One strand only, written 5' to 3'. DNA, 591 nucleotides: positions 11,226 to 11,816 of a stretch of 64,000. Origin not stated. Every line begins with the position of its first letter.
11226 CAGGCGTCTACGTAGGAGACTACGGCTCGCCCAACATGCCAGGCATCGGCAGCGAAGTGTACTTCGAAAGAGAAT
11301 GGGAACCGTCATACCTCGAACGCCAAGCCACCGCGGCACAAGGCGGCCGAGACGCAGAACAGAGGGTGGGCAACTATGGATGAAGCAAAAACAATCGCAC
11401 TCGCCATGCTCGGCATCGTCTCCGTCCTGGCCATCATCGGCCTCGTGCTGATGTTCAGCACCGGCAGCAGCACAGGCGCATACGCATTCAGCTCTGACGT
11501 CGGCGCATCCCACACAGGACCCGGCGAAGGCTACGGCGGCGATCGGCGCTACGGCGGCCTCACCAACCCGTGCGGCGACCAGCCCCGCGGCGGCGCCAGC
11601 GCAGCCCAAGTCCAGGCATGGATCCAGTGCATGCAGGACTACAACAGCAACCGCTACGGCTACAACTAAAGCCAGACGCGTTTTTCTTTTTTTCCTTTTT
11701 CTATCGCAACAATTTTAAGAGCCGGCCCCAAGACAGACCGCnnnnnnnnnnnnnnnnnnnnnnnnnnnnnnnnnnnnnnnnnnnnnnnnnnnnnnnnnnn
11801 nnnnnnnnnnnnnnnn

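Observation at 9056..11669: Family of three paralogous small single-pass membrane proteins flanking the L21e-Rpo4-DUF655 operon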

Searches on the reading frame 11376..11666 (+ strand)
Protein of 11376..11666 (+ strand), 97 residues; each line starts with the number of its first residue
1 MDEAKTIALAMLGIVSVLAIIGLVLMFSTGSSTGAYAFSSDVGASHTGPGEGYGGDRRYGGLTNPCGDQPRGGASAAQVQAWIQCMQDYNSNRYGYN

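Call 4: search_protein_families(library=pfam, proteins=[window:11376-11666:+], max_evalue=0.1)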
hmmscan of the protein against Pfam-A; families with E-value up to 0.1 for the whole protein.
window:11376-11666:+ (97 aa): 1 family
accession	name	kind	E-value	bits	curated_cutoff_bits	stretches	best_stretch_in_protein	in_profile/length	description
PF10717.14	ODV-E18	-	0.0097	16.2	28.1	1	11-48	27-64/87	Occlusion-derived virus envelope protein ODV-E18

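Call 6: find_homologous_proteins(query=window:11376-11666:+, max_evalue=0.01)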
Query window:11376-11666:+ (97 aa): 1 proteins with E <= 0.01 among 14 candidates.
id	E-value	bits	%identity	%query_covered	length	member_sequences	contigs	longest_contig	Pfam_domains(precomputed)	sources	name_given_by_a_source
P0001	2.9e-58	212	100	100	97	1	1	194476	-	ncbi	-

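Call 8: find_encoding_contigs(protein=P0001, flank=10000, max_places=5)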
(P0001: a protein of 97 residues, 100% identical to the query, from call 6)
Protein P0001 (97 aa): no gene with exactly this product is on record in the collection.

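Call 9: list_cluster_members(proteins=[window:11376-11666:+, window:11120-11380:+, window:9056-9340:+, window:10111-10695:+])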
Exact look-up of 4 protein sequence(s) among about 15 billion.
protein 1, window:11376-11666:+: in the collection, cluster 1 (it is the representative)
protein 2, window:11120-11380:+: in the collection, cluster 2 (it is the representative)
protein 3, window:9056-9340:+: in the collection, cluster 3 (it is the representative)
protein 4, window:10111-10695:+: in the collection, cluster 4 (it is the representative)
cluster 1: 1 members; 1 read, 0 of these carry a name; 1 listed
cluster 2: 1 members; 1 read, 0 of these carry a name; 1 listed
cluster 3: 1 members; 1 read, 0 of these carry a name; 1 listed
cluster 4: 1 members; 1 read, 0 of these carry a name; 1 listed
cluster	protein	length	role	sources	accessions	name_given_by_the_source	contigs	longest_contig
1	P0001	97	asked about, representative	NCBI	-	-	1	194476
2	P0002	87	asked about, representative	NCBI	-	-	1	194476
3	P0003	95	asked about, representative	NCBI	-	-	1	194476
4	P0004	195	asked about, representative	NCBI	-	-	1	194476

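Call 38: search_protein_families(library=ncbifam, proteins=[window:11376-11666:+], max_evalue=10)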
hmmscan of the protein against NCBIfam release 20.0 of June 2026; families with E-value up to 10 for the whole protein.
window:11376-11666:+ (97 aa): 1 family
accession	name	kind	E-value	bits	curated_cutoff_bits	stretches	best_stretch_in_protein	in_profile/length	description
NF038009.1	TatB_1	subfamily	1.1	9.6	100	1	9-57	20-68/70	twin-arginine translocation system-associated protein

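Call 41: find_homologous_proteins(query=A4, max_evalue=0.001)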
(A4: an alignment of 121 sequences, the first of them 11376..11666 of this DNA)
Query A4 (121 sequences) (97 aa, profile of the alignment): 433 proteins with E <= 0.001 among 8000 candidates; the best 120 are listed.
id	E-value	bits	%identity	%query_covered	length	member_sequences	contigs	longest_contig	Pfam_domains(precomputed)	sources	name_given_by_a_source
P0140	2.1e-17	82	47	37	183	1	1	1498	-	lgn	-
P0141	4.9e-17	81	50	34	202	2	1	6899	-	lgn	-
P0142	5.9e-17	81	56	28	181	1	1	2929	-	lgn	-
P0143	6.2e-17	80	46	40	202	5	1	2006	-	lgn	-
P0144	7.0e-17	80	38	78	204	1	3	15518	-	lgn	-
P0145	9.7e-17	80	67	28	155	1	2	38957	-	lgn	-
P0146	9.8e-17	80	51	36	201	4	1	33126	-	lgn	-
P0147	1.1e-16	80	49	37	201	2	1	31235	-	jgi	-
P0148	2.0e-16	79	45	37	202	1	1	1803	-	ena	-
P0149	2.6e-16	78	42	56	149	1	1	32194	-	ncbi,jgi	-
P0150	2.6e-16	78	43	59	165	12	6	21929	-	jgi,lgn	-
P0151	2.7e-16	78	39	62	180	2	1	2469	-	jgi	jgi:hypothetical protein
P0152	3.4e-16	78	55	32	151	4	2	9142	-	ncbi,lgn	-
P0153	3.7e-16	78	53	34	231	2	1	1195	-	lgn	-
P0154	3.9e-16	78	42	67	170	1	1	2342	-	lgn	-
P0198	6.4e-15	74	41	62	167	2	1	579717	-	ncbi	-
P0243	4.1e-14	71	62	27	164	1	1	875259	-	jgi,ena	-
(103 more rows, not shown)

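Call 42: find_encoding_contigs(protein=P0243, flank=10000, max_places=2)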
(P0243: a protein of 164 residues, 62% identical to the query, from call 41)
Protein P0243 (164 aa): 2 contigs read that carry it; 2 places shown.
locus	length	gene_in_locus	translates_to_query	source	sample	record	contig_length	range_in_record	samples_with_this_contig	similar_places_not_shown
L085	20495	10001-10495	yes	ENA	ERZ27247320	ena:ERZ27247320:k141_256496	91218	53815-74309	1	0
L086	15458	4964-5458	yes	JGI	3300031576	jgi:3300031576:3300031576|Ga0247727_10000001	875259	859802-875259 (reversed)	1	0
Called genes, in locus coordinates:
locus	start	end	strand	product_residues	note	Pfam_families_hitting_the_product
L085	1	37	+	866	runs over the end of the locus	PF00690:Cation_ATPase_N, PF00122:E1-E2_ATPase, PF00702:Hydrolase, PF13246:Cation_ATPase, PF08282:Hydrolase_3 (faint), PF12710:HAD (weak), PF00689:Cation_ATPase_C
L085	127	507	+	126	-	-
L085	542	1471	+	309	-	PF00890:FAD_binding_2 (faint), PF01134:GIDA (faint), PF01266:DAO (faint), PF01946:Thi4 (faint), PF03486:HI0933_like (faint), PF07992:Pyr_redox_2, PF13738:Pyr_redox_3, PF00070:Pyr_redox, +3 more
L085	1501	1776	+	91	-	-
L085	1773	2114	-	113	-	PF01176:eIF-1a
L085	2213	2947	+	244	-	PF13482:RNase_H_2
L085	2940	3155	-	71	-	-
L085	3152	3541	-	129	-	-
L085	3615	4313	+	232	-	PF01866:Diphthamide_syn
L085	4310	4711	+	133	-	PF02643:DUF192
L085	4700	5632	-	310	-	PF00574:CLP_protease (faint), PF01972:SDH_protease, PF25145:NfeD1b_N, PF01343:Peptidase_S49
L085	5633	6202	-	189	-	PF04191:PEMT, PF04140:ICMT (weak)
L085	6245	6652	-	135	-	PF00293:NUDIX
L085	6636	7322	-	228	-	PF00730:HhH-GPD, PF00633:HHH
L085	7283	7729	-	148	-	-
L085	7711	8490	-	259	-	PF07934:OGG_N, PF00730:HhH-GPD (weak)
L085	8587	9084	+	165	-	-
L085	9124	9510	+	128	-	-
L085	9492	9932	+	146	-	PF01252:Peptidase_A8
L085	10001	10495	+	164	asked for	-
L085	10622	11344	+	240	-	-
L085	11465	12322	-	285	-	PF02661:Fic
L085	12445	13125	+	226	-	PF00300:His_Phos_1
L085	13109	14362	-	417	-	PF03952:Enolase_N, PF00113:Enolase_C, PF13378:MR_MLE_C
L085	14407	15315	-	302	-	PF09754:PAC2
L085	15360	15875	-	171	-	-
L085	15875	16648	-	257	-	PF00575:S1, PF07541:EIF_2_alpha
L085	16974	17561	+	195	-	PF00702:Hydrolase, PF13419:HAD_2, PF13242:Hydrolase_like (weak)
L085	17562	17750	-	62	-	PF01667:Ribosomal_S27e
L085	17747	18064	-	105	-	PF00935:Ribosomal_L44 (weak)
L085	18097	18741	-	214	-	PF05916:Sld5 (weak), PF22090:Gins51_C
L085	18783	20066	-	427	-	PF01916:DS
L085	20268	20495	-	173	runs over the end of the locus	PF01923:Cob_adeno_trans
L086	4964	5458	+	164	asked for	-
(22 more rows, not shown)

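Call 43: find_encoding_contigs(protein=P0198, flank=10000, max_places=2)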
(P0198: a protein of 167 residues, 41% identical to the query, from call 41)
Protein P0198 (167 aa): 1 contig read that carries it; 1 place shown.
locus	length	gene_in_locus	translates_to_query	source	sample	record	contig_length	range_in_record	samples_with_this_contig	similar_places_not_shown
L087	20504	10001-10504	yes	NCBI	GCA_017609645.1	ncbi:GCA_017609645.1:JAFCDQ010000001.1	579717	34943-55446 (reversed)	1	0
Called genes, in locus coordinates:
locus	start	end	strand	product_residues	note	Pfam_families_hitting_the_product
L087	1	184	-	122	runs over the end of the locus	-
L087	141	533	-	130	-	-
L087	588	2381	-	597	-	PF13522:GATase_6, PF13537:GATase_7, PF01380:SIS, PF13580:SIS_2 (weak), PF01380:SIS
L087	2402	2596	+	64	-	PF04070:DUF378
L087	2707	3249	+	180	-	-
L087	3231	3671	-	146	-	-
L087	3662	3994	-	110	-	PF01866:Diphthamide_syn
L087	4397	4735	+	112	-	-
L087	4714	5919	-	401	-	-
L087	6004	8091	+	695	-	PF17957:Big_7 (faint), PF00082:Peptidase_S8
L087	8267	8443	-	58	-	-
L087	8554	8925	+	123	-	-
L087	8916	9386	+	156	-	PF01252:Peptidase_A8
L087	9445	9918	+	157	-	-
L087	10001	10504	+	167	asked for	-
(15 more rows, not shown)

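Call 47: find_related_loci(query=A4, collection=metagenome_contigs, flank=10000)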
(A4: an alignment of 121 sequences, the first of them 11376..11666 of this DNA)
Query A4 (97 aa) in metagenome_contigs; peptide patterns used: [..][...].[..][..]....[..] (x = any residue, [..] = any of these).
600 stretches matched a pattern (row limit reached: there are more); 58 encode a relative of the query (tblastn E <= 1e-3); 58 distinct loci.
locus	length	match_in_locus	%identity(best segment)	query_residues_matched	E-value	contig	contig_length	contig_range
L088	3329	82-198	56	2-40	9e-10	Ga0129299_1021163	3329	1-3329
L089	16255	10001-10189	42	1-72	1e-9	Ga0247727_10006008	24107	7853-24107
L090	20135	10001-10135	44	1-45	2e-9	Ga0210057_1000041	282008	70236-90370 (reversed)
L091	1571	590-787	40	2-60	1e-8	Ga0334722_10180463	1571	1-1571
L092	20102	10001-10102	65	2-35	1e-8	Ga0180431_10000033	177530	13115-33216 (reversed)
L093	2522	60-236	41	1-62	2e-8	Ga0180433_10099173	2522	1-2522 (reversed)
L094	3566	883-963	78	2-28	3e-8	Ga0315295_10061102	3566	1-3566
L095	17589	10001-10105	60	2-36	3e-8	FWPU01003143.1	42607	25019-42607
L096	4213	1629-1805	41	1-62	3e-8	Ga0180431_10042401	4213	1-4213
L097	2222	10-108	61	2-34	7e-8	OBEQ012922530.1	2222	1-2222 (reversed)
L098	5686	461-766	32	7-89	1e-7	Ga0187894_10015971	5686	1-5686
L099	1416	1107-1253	37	1-49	8e-8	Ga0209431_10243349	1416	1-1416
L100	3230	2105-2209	56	2-37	1e-7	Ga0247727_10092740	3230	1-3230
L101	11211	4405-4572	38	1-55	2e-7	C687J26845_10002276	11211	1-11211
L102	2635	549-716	38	1-55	2e-7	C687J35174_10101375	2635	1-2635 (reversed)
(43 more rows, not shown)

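Call 74: predict_structure(alignment_id=A6)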
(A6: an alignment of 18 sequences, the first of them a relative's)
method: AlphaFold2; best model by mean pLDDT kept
length: 164 residues; sequences in the alignment: 18
mean_pLDDT: 52.5   pTM: 0.31
mean pLDDT of the five models: 52.5, 52.3, 49.3, 49.1, 48.4
residues with pLDDT >= 90: 0; 70-90: 45; 50-70: 27; < 50: 92
segments of 3 or more residues with pLDDT < 50: 1-3, 32-103, 148-164
pLDDT, mean of each block of 10 residues (from residue 1): 53 79 73 40 36 37 40 38 38 42 56 74 80 72 61 30 28
secondary structure, 60 per line:
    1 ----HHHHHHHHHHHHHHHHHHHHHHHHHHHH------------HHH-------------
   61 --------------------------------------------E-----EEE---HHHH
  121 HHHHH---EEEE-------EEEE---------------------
elements in order: H5-32 E111-113 H117-125 E129-132 E140-143

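Call 77: fold_search(model_id=the predicted structure, library=pdb)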
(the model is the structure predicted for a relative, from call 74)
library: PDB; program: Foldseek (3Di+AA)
matches with E <= 10: 29; with E <= 0.001: 0
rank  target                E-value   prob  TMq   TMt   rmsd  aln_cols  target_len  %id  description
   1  8esq_q                2.7e+00  0.16  0.15  0.08   3.4        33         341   36  Ytm1 associated nascent 60S ribosome State 2 (released 2022-11-30)
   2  8i9r_CP               2.8e+00  0.28  0.16  0.08   1.9        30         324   30  Cryo-EM structure of a Chaetomium thermophilum pre-60S ribosomal subunit - State 5S RNP (released 2023-05-17)
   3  8i9w_CP               2.8e+00  0.18  0.18  0.09   3.6        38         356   26  Cryo-EM structure of a Chaetomium thermophilum pre-60S ribosomal subunit - Dbp10-3 (released 2023-05-17)
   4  7nac_q                3.2e+00  0.18  0.16  0.08   3.1        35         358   23  State E2 nucleolar 60S ribosomal biogenesis intermediate - Composite model (released 2022-11-09)
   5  6z9u_A                4.2e+00  0.21  0.16  0.29   3.1        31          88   19  Crystal structure of a TSEN15-34 heterodimer. (released 2021-06-30)
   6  8v87_q                4.7e+00  0.12  0.17  0.08   3.0        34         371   24  60S ribosome biogenesis intermediate (Dbp10 post-catalytic structure - Overall map) (released 2024-05-01)
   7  8fkt_SY               5.1e+00  0.12  0.16  0.08   3.2        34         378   38  Human nucleolar pre-60S ribosomal subunit (State C1) (released 2023-07-12)
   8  3roi_A                5.1e+00  0.10  0.13  0.05   3.6        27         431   26  2.20 Angstrom resolution structure of 3-phosphoshikimate 1-carboxyvinyltransferase (AroA) from Coxiella burnetii (released 2011-05-18)
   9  7r6k_q                5.4e+00  0.11  0.16  0.15   3.2        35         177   20  State E2 nucleolar 60S ribosomal intermediate - Model for Noc2/Noc3 region (released 2022-11-09)
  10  6elz_q                5.8e+00  0.11  0.17  0.09   3.0        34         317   26  State E (TAP-Flag-Ytm1 E80A) - Visualizing the assembly pathway of nucleolar pre-60S ribosomes (released 2017-12-27)
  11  8esr_q                5.8e+00  0.10  0.15  0.10   3.4        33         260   36  Ytm1 associated nascent 60S ribosome (-fkbp39) State 2 (released 2022-11-30)
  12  5ueb_A                6.1e+00  0.07  0.17  0.19   4.7        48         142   17  Novel crystal structure of a hypothetical protein from Neisseria gonorrhoeae (released 2017-01-18)
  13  7tbu_B                6.6e+00  0.06  0.15  0.07   6.7        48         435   14  Crystal structure of the 5-enolpyruvate-shikimate-3-phosphate synthase (EPSPS) domain of Aro1 from Candida albicans in (released 2022-03-16)
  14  3mkk_A                6.6e+00  0.05  0.14  0.04   6.3        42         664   17  The crystal structure of the D307A mutant of glycoside HYDROLASE (FAMILY 31) from Ruminococcus obeum ATCC 29174 in com (released 2010-06-23)
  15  6wa6_D                7.0e+00  0.07  0.15  0.08   3.3        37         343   14  Structure of the Chlamydia pneumoniae CdsV protein (released 2020-09-30)
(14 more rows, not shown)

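Call 83: search_solved_structures(query=L085:9492-9929:+, max_evalue=0.001, show_alignments=1)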
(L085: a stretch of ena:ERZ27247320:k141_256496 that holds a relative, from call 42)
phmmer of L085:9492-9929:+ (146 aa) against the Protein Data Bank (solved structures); distinct sequences matched with E-value up to 0.001: 3.
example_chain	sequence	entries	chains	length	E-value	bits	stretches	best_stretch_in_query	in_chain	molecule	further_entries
6ryo_A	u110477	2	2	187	1.1e-18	71.4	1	10-136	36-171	Lipoprotein signal peptidase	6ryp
9emz_A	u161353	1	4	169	3.2e-16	63.4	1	11-139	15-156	Lipoprotein signal peptidase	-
5dir_A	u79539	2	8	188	4.5e-16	62.9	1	11-139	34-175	Lipoprotein signal peptidase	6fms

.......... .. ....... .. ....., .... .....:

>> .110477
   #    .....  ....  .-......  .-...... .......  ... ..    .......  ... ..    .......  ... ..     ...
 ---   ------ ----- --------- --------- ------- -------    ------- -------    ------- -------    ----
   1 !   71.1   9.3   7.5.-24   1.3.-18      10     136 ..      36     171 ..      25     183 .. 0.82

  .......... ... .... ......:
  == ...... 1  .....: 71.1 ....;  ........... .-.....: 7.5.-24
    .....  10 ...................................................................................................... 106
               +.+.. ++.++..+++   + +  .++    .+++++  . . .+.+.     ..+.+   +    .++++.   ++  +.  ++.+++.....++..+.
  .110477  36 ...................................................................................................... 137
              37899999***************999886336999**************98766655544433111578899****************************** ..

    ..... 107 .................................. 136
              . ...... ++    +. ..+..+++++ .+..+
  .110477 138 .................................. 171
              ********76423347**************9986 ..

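Call 89: predict_structure(alignment_id=A7)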
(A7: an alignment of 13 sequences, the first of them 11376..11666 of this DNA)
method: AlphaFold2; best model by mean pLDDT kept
length: 97 residues; sequences in the alignment: 13
mean_pLDDT: 69.2   pTM: 0.33
mean pLDDT of the five models: 69.2, 68.5, 65.9, 65.8, 65.7
residues with pLDDT >= 90: 10; 70-90: 47; 50-70: 12; < 50: 28
segments of 3 or more residues with pLDDT < 50: 34-57
pLDDT, mean of each block of 10 residues (from residue 1): 80 92 80 46 41 45 72 81 85 69
secondary structure, 60 per line:
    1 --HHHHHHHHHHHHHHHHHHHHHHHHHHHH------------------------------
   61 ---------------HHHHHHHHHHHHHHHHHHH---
elements in order: H3-30 H76-94
